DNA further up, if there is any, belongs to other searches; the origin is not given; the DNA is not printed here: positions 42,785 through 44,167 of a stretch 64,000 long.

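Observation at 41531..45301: WYL regulator, DUF932-like protein and minimal SF2 helicase islet: candidate defence or mobile-element-derived module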

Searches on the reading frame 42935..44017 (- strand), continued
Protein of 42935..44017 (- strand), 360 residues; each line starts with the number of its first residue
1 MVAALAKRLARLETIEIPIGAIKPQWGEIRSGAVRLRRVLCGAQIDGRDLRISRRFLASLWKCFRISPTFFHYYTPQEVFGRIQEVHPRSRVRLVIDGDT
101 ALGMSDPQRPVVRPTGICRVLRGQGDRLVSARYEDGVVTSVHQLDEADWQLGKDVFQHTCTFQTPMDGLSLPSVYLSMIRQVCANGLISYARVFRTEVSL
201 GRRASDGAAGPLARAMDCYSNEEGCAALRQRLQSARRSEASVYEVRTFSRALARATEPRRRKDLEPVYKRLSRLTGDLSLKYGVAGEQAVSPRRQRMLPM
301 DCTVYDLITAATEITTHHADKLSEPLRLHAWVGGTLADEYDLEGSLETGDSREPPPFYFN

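Call 30: find_related_loci(query=A1, collection=genome_contigs, flank=10000)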
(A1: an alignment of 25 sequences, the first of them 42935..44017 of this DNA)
Query A1 (360 aa) in genome_contigs; peptide patterns used: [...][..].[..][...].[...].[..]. (x = any residue, [..] = any of these).
220 stretches matched a pattern; 55 encode a relative of the query (tblastn E <= 1e-3); 55 distinct loci.
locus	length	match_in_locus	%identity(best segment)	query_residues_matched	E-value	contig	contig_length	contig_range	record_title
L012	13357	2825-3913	54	1-360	1e-127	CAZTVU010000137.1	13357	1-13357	MAG TPA_asm: uncultured Planctomycetales bacterium isolate binchicken_co135_172 genome assembly, contig: NODE_6584_lengt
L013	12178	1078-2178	38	1-359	6e-93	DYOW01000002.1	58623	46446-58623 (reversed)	MAG TPA_asm: Desulfobulbus propionicus isolate SulCav_GS09_5_2_36_52 SulCav_GS09_5_515_length_58623_cov_31_512242, whole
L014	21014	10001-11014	39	37-353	4e-69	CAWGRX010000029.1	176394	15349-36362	MAG: uncultured Planctomycetaceae bacterium isolate MFD05684.bin.1.155 genome assembly, contig: contig_61634, whole geno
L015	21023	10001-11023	38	35-353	2e-67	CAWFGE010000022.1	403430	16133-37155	MAG: uncultured Planctomycetaceae bacterium isolate MFD05684.bin.1.171 genome assembly, contig: contig_75699, whole geno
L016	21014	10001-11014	37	37-353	1e-66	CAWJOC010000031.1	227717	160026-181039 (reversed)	MAG: uncultured Planctomycetaceae bacterium isolate MFD02840.bin.1.420 genome assembly, contig: contig_5991, whole genom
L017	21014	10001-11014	37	37-353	1e-65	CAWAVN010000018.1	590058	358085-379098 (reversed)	MAG: uncultured Planctomycetaceae bacterium isolate MFD05684.bin.2.226 genome assembly, contig: contig_64359, whole geno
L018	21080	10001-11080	57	1-360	4e-136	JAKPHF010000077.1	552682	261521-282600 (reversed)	MAG: Planctomycetota bacterium isolate USOA134_maxbin.073 k141_348930, whole genome shotgun sequence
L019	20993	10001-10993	37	53-350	3e-62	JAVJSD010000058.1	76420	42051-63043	MAG: Pirellulaceae bacterium isolate G1-WW12-08 k141_88637, whole genome shotgun sequence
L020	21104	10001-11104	35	11-345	9e-61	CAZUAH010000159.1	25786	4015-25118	MAG TPA_asm: uncultured Pirellulaceae bacterium isolate SRP077602_co5_269 genome assembly, contig: NODE_9454_length_2578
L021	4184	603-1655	35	37-350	1e-59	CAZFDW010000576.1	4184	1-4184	MAG TPA_asm: uncultured Chitinophaga sp. isolate binchicken_co205_138 genome assembly, contig: NODE_21504_length_4184_co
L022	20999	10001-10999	36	37-345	2e-59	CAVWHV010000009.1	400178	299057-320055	MAG: uncultured Planctomycetaceae bacterium isolate MFD04716.bin.3.258 genome assembly, contig: contig_12312, whole geno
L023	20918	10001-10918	40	45-347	4e-58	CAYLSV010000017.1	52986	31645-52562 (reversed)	MAG TPA_asm: uncultured Tepidisphaerales bacterium isolate SRP063590_co1_30 genome assembly, contig: NODE_565_length_529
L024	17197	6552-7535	37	32-345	4e-58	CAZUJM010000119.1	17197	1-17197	MAG TPA_asm: uncultured Pirellulaceae bacterium isolate SRP193358_co1_84 genome assembly, contig: NODE_8625_length_17197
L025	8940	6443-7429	36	37-347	4e-58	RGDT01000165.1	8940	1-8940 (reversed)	MAG: Planctomycetia bacterium isolate WB6_1B_298 contig_100_164, whole genome shotgun sequence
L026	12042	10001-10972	36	45-353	5e-58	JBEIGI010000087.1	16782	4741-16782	MAG: Pirellula sp. isolate Sample-102-S76-bin-126 Sample_102_S76-bin_126-k141_273828, whole genome shotgun sequence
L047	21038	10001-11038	34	11-347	1e-53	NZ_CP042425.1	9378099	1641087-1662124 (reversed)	Limnoglobus roseus strain PX52 chromosome, complete genome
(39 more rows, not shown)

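Call 31: find_related_loci(query=A1, collection=viral_contigs, flank=10000)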
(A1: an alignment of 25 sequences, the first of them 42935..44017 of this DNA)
Query A1 (360 aa) in viral_contigs; peptide patterns used: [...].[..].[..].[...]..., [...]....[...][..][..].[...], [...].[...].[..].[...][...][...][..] (x = any residue, [..] = any of these).
127 stretches matched a pattern; 19 encode a relative of the query (tblastn E <= 1e-3); 19 distinct loci.
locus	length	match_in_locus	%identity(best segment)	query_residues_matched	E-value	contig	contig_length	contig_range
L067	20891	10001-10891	36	37-345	8e-62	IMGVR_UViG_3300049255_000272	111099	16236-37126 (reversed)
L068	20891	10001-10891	36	37-345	8e-62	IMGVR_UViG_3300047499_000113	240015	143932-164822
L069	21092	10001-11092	33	9-352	4e-60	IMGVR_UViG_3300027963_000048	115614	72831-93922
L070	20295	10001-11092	33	9-352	4e-60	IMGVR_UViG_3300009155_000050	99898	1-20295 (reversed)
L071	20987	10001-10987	34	2-353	3e-59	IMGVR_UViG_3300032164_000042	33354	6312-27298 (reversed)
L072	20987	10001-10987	34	2-353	3e-59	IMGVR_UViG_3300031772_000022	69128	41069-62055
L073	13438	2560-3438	36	41-345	7e-59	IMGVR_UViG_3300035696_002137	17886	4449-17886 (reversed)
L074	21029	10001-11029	32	35-347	3e-58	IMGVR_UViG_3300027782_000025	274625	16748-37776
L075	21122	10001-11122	31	11-347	1e-56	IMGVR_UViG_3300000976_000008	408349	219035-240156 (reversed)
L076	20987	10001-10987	34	29-351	1e-54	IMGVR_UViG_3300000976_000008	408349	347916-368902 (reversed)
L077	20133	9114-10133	34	50-347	3e-54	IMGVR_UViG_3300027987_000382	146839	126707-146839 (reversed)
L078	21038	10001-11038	32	15-352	1e-51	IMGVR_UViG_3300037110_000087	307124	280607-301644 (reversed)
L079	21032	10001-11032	35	45-345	9e-51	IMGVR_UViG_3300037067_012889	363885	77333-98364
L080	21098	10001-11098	34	18-348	6e-50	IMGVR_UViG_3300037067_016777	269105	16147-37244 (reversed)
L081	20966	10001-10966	33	42-350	4e-50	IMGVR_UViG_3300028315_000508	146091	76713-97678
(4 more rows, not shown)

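Call 38: find_encoding_contigs(protein=P0002, flank=8000, max_places=2)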
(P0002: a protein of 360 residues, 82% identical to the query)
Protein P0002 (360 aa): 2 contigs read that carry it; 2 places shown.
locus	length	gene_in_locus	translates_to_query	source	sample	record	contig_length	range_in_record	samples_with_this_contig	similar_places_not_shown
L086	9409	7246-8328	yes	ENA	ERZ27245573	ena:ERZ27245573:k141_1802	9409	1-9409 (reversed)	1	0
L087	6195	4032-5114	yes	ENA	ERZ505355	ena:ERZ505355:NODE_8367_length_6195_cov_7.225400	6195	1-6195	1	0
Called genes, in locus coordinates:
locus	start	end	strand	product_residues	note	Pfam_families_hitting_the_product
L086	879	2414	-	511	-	PF05569:Peptidase_M56, PF01435:Peptidase_M48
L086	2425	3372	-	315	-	PF00551:Formyl_trans_N, PF02911:Formyl_trans_C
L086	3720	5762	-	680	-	PF05448:AXE1 (faint), PF22244:GCE_fung (faint)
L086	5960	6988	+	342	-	PF08220:HTH_DeoR (weak), PF08279:HTH_11, PF09339:HTH_IclR (faint), PF19187:HTH_PafC, PF12840:HTH_20 (weak), PF13280:WYL, PF25583:WCX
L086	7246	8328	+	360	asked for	-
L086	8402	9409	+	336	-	?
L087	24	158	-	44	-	-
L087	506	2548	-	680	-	PF05448:AXE1 (faint), PF22244:GCE_fung (faint)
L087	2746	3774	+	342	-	PF08220:HTH_DeoR (weak), PF08279:HTH_11, PF09339:HTH_IclR (faint), PF19187:HTH_PafC, PF12840:HTH_20 (weak), PF13280:WYL, PF25583:WCX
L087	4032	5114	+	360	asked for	-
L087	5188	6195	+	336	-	?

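Call 39: find_encoding_contigs(protein=P0001, flank=3000, max_places=2)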
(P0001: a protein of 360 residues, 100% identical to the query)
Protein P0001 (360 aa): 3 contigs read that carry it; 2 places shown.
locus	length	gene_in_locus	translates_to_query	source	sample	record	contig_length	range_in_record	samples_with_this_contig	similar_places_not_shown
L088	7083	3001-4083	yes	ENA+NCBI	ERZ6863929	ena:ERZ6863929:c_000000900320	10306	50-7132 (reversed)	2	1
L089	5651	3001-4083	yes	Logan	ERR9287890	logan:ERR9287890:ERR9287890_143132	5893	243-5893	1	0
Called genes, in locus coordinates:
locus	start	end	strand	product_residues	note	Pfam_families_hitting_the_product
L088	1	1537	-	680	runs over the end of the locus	PF05448:AXE1 (faint)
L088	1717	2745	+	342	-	PF08220:HTH_DeoR (weak), PF08279:HTH_11, PF09339:HTH_IclR (weak), PF19187:HTH_PafC, PF12840:HTH_20 (weak), PF13280:WYL, PF25583:WCX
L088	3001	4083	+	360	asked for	-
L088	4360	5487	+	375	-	PF04851:ResIII, PF00271:Helicase_C (weak)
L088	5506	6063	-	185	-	-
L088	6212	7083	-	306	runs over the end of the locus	?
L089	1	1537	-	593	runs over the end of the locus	?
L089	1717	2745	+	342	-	PF08220:HTH_DeoR (weak), PF08279:HTH_11, PF09339:HTH_IclR (weak), PF19187:HTH_PafC, PF12840:HTH_20 (weak), PF13280:WYL, PF25583:WCX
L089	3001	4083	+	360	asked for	-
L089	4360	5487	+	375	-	PF04851:ResIII, PF00271:Helicase_C (weak)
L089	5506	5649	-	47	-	?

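Call 51: search_protein_families(library=pfam, proteins=[L079:1035-3101:-, L079:3713-5182:-, L079:5286-5750:+, L079:6473-7456:+, L079:8535-9746:+, L079:9896-11098:+, L079:11684-12508:+, L079:12563-13267:+, L079:13337-14215:+, L079:17850-18431:-], max_evalue=0.001)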
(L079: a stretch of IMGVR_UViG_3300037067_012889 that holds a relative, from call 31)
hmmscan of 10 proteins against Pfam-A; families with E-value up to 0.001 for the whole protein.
L079:1035-3101:- (688 aa): 3 families
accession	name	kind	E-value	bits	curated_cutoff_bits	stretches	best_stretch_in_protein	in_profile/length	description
PF01653.23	DNA_ligase_aden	-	7.2e-34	117.9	27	1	70-306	6-250/253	NAD-dependent DNA ligase adenylation domain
PF03120.22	DNA_ligase_OB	-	1.6e-18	66.7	32.9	1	312-389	1-74/79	NAD-dependent DNA ligase OB-fold domain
PF03119.21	DNA_ligase_ZBD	-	0.0002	21.6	25.8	1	401-427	2-25/27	NAD-dependent DNA ligase C4 zinc finger domain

L079:3713-5182:- (489 aa): 0 families

L079:5286-5750:+ (154 aa): 0 families

L079:6473-7456:+ (327 aa): 0 families

L079:8535-9746:+ (403 aa): 3 families
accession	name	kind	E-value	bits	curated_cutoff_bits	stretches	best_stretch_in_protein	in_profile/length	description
PF04851.21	ResIII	-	1.9e-16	60.8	22.5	1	5-78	3-77/164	Type III restriction enzyme, res subunit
PF00271.37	Helicase_C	-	3.8e-07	30.8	23.5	1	217-281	39-108/110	Helicase conserved C-terminal domain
PF00270.35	DEAD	-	0.00015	22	26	0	16-91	6-82/167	DEAD/DEAH box helicase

L079:9896-11098:+ (400 aa): 0 families

L079:11684-12508:+ (274 aa): 0 families

L079:12563-13267:+ (234 aa): 0 families

L079:13337-14215:+ (292 aa): 0 families

L079:17850-18431:- (193 aa): 0 families

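Call 53: search_protein_families(library=pfam, proteins=[L047:400-3918:-, L047:4051-5118:+, L047:5136-5738:+, L047:6394-7374:+, L047:7387-8739:-, L047:11148-11618:+, L047:11667-12590:+, L047:12566-14449:-, L047:14572-15774:-, L047:17345-18367:+], max_evalue=0.001)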
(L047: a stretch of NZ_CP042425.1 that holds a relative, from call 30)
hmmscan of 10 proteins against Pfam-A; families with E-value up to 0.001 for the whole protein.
L047:400-3918:- (1172 aa): 5 families
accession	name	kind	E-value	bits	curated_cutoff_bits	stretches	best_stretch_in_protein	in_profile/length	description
PF23500.1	DUF7133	-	3.6e-34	119.2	27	1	67-460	2-347/385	Domain of unknown function (DUF7133)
PF13646.12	HEAT_2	-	6.6e-13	49.2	27.7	0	546-629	11-82/88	HEAT repeats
PF00034.26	Cytochrom_C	-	6e-07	31.1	21.3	1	1029-1166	1-89/90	Cytochrome c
PF07995.17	GSDH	-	2.9e-06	27.2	25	1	235-356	112-240/332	Glucose / Sorbosone dehydrogenase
PF13442.11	Cytochrome_CBB3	-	0.001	19.8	27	0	1028-1066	2-31/68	Cytochrome C oxidase, cbb3-type, subunit III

L047:4051-5118:+ (355 aa): 2 families
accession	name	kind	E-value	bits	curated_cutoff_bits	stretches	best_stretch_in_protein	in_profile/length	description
PF07596.16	SBP_bac_10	-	1.6e-41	143.6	23.3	1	49-336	1-267/268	Protein of unknown function (DUF1559)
PF07963.17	N_methyl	-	2.2e-08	33.8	21.2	1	20-45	2-27/27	Prokaryotic N-terminal methylation motif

L047:5136-5738:+ (200 aa): 1 family
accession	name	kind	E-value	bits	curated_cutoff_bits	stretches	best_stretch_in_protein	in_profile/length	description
PF07617.17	DUF1579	-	1.9e-22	80.2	25.2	1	47-198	2-154/155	Protein of unknown function (DUF1579)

L047:6394-7374:+ (326 aa): 2 families
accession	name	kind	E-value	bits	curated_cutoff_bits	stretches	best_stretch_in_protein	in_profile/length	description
PF07596.16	SBP_bac_10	-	6.7e-47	161.2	23.3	1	41-306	1-265/268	Protein of unknown function (DUF1559)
PF07963.17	N_methyl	-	1.2e-08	34.6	21.2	1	11-37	1-27/27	Prokaryotic N-terminal methylation motif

L047:7387-8739:- (450 aa): 0 families

L047:11148-11618:+ (156 aa): 0 families

L047:11667-12590:+ (307 aa): 1 family
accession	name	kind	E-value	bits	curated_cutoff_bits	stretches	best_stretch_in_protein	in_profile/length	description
PF00248.27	Aldo_ket_red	-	1.1e-54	185.9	24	1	17-295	3-290/291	Aldo/keto reductase family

L047:12566-14449:- (627 aa): 7 families
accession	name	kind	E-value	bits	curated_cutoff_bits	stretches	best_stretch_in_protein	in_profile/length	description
PF13487.12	HD_5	-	1.9e-39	135.6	27.2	1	356-523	2-169/170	HD domain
PF01966.28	HD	-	9.8e-26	90.8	22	1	369-490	2-116/116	HD domain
PF00498.31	FHA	-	2.1e-17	63.7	20.7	1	59-123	4-67/67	FHA domain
PF13185.12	GAF_2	-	4e-12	47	28.6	1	199-338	3-136/136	GAF domain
PF13492.12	GAF_3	-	1.6e-11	45.2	27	1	200-339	2-129/129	GAF domain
PF16697.10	Yop-YscD_cpl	-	4.3e-09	37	33.2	1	56-128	19-89/94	Inner membrane component of T3SS, cytoplasmic domain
PF01590.32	GAF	-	9.9e-09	36.3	22.4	1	201-337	3-133/133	GAF domain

L047:14572-15774:- (400 aa): 1 family
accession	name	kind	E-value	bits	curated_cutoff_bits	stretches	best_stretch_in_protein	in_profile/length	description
PF14100.11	DUF6807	-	5.2e-52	177.5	27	1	89-395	2-269/270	Family of unknown function (DUF6807)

L047:17345-18367:+ (340 aa): 0 families

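Call 78: search_protein_families(library=padloc, alignment_id=A6, max_evalue=0.00001)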
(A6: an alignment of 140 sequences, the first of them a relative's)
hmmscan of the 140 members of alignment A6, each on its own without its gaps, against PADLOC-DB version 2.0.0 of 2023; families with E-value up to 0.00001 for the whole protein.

A. member 1, L014:6010-6516:- (168 aa): 0 families

B. families by the number of members that match (of 140 scanned): 56 families (the first 25 are shown)
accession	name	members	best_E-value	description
PDLC04055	PD-T4-6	3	7.3e-32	-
PDLC00405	SduA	2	1.4e-10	DUF4263 domain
PDLC03961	ShosA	1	6.6e-78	-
PDLC04042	PD-T4-6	1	1.4e-65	-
PDLC04053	PD-T4-6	1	1.6e-64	-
PDLC04061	PD-T4-6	1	4.7e-57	-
PDLC04043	PD-T4-6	1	2.5e-56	-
PDLC04054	PD-T4-6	1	1.8e-55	-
PDLC04050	PD-T4-6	1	9.9e-54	-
PDLC04039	PD-T4-6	1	3.8e-53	-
PDLC04138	mad6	1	1.8e-52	mads_6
PDLC04060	PD-T4-6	1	1.1e-48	-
PDLC00379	SduA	1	1.6e-47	DUF4263 domain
PDLC04041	PD-T4-6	1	1.1e-46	-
PDLC04047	PD-T4-6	1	4.5e-46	-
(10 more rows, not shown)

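Call 79: search_protein_families(library=pfam, alignment_id=A6, max_evalue=0.00001)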
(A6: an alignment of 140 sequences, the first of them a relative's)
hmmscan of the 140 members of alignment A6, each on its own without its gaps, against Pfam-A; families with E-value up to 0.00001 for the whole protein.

A. member 1, L014:6010-6516:- (168 aa): 0 families

B. families by the number of members that match (of 140 scanned): 131 families (the first 25 are shown)
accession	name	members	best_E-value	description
PF00326.27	Peptidase_S9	3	4.2e-48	Prolyl oligopeptidase family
PF00072.30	Response_reg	2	1.9e-46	Response regulator receiver domain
PF07992.20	Pyr_redox_2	2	7.4e-31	Pyridine nucleotide-disulphide oxidoreductase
PF20434.5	BD-FAE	2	1.9e-29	BD-FAE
PF25174.1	Beta-prop_THOC3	2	4.6e-29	THOC3 beta-propeller domain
PF00400.38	WD40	2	1.5e-23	WD domain, G-beta repeat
PF23414.1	Beta-prop_EML_2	2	8.5e-23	Echinoderm microtubule-associated protein second beta-propeller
PF02518.31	HATPase_c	2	1.7e-22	Histidine kinase-, DNA gyrase B-, and HSP90-like ATPase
PF07859.19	Abhydrolase_3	2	4.8e-22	alpha/beta hydrolase fold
PF24817.1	WD40_WDHD1_1st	2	8.7e-19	WDHD1 first WD40 domain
PF25173.1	Beta-prop_WDR3_1st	2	3.6e-18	WDR3 first beta-propeller domain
PF24814.1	WD40_Prp19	2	7.2e-18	Prp19 WD40 domain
PF07719.23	TPR_2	2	4.1e-12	Tetratricopeptide repeat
PF24807.1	WD40_CDC20-Fz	2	1.1e-10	CDC20/Fizzy WD40 domain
PF25168.1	Beta-prop_WDR36-Utp21_2nd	2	2.6e-10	WDR36/Utp21 second beta-propeller domain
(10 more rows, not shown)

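Call 84: search_protein_families(library=phrogs, alignment_id=A7, max_evalue=0.00001)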
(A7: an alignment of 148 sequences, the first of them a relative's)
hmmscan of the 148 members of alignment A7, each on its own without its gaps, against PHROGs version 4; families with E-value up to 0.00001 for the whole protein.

A. member 1, L005:10484-11274:+ (263 aa): 0 families

B. families by the number of members that match (of 148 scanned): 34 families (the first 25 are shown)
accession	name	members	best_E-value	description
phrog_16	-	13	1.9e-48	DNA helicase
phrog_2488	-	8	1.3e-83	DNA helicase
phrog_9690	-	5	6e-09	DNA helicase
phrog_30788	-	2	7.4e-21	-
phrog_5470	-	1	2.1e-62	RNA 2'-phosphotransferase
phrog_757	-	1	3.9e-58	DNA methyltransferase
phrog_2045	-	1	4.8e-47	-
phrog_97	-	1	4.3e-43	UvsX-like recombinase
phrog_10822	-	1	6.9e-40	HNH endonuclease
phrog_850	-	1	6.3e-33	RNA-binding protein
phrog_27471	-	1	2.4e-28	-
phrog_2839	-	1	1.5e-22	tail sheath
phrog_14736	-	1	1.5e-22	HNH endonuclease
phrog_3757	-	1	3.3e-20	-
phrog_8337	-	1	1e-19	DNA repair protein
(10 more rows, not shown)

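Call 86: search_dna_similar(query=L079:9896-11098:+, collection=phages, mode=protein, max_evalue=0.00001, max_rows=30)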
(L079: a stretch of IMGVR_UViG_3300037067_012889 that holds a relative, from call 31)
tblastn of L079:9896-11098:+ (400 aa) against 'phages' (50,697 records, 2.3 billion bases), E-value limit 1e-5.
No match.
